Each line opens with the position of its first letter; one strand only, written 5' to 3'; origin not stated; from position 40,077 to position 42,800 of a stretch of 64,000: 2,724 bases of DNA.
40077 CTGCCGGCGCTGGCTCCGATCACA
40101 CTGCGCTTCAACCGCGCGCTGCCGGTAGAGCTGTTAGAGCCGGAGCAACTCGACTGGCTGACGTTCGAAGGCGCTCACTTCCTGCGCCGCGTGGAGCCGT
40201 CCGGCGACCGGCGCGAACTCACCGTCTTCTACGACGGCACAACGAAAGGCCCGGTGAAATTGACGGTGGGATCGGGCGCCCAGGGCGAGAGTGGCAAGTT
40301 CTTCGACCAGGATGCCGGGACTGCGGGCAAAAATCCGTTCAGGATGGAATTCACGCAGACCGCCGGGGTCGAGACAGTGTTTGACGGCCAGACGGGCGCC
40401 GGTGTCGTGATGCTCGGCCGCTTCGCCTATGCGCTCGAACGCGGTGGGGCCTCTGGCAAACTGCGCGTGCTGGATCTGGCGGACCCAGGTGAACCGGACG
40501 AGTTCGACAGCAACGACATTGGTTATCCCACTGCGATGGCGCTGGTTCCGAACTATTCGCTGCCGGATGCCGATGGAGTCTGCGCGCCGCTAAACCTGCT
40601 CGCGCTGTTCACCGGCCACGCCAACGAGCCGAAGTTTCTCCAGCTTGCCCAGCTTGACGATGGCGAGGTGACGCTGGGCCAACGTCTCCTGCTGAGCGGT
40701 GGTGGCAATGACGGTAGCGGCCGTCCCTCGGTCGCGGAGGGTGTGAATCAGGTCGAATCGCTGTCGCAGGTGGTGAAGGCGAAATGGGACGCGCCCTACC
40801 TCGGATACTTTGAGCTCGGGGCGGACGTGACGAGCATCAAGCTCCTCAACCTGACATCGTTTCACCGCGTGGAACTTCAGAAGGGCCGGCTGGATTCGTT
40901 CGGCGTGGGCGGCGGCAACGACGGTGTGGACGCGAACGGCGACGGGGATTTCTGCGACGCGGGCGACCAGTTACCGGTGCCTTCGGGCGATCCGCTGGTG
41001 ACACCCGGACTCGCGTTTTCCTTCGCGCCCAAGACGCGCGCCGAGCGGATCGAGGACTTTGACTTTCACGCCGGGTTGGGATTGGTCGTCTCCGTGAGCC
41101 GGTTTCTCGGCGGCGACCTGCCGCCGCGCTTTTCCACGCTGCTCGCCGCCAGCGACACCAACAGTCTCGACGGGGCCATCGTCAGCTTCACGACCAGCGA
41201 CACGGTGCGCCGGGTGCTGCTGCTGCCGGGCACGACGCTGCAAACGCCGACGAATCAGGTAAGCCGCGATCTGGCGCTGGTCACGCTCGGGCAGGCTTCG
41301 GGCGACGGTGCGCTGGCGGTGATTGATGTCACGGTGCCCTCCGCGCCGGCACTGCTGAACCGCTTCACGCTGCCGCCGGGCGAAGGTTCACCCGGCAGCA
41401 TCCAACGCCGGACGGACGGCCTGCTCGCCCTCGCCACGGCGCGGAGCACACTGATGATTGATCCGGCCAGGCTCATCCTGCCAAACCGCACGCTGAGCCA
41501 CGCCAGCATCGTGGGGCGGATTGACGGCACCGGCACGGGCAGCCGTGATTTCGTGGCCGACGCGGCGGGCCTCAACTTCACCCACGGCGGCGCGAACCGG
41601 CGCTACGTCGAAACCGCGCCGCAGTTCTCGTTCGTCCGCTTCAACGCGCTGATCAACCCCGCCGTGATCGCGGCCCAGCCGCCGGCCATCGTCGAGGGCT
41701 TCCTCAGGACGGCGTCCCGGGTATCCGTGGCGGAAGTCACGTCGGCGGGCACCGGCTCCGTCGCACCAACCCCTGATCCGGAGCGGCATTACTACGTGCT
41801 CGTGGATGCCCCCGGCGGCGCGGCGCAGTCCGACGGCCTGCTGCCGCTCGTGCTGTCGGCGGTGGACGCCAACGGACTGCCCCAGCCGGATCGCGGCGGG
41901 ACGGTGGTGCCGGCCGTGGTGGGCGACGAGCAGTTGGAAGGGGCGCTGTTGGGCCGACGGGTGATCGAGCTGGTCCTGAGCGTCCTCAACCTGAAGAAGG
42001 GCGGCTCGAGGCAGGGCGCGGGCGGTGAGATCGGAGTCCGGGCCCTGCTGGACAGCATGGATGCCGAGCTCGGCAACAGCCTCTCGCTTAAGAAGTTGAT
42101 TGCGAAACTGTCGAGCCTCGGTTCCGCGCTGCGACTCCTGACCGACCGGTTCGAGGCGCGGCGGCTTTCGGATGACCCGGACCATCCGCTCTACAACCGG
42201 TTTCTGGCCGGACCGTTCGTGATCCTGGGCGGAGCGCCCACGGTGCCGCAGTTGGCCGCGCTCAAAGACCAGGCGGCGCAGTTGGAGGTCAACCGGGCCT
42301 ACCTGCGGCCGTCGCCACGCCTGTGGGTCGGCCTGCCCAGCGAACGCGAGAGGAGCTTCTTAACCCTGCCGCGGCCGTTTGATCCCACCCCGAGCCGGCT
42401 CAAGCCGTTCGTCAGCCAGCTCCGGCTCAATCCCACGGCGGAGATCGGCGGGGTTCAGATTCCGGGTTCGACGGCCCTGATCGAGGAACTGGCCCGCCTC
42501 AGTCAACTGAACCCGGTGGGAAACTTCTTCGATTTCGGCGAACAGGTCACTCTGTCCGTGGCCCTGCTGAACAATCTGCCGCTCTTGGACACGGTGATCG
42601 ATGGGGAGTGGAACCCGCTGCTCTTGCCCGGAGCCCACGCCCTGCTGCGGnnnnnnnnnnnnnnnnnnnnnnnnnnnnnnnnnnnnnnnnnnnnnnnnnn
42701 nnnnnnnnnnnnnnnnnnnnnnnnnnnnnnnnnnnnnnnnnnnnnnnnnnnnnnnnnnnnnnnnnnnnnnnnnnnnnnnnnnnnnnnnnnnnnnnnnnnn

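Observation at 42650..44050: LCAT/PDAT-type lipase-acyltransferase domain with a complete motif set embedded in a 4,098-aa surface protein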

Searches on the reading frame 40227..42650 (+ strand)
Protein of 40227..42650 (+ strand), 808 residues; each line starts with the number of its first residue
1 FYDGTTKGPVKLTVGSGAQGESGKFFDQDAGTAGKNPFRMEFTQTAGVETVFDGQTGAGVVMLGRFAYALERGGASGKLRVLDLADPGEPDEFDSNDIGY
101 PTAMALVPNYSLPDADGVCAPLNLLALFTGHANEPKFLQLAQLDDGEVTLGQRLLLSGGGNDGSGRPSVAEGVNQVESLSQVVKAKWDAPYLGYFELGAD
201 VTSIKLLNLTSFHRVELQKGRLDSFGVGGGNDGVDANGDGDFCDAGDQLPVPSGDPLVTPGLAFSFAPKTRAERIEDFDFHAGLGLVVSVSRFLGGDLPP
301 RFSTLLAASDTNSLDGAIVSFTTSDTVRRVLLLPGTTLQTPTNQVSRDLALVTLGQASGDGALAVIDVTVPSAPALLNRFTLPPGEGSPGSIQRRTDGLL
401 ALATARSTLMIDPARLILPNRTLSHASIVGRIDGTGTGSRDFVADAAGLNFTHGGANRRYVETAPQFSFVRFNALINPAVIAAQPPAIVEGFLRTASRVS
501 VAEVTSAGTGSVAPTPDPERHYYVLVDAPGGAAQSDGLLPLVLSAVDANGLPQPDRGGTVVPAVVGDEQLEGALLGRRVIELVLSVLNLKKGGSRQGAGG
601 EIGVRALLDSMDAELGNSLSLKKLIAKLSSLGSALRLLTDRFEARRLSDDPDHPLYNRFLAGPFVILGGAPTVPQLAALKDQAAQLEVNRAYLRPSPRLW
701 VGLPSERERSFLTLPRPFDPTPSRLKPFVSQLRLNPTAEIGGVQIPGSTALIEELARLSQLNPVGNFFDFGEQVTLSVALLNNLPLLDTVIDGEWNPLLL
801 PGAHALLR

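Call 79: search_protein_families(library=pfam, proteins=[window:40227-42650:+], max_evalue=5)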
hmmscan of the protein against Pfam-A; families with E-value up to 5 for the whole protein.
window:40227-42650:+ (808 aa): 0 families
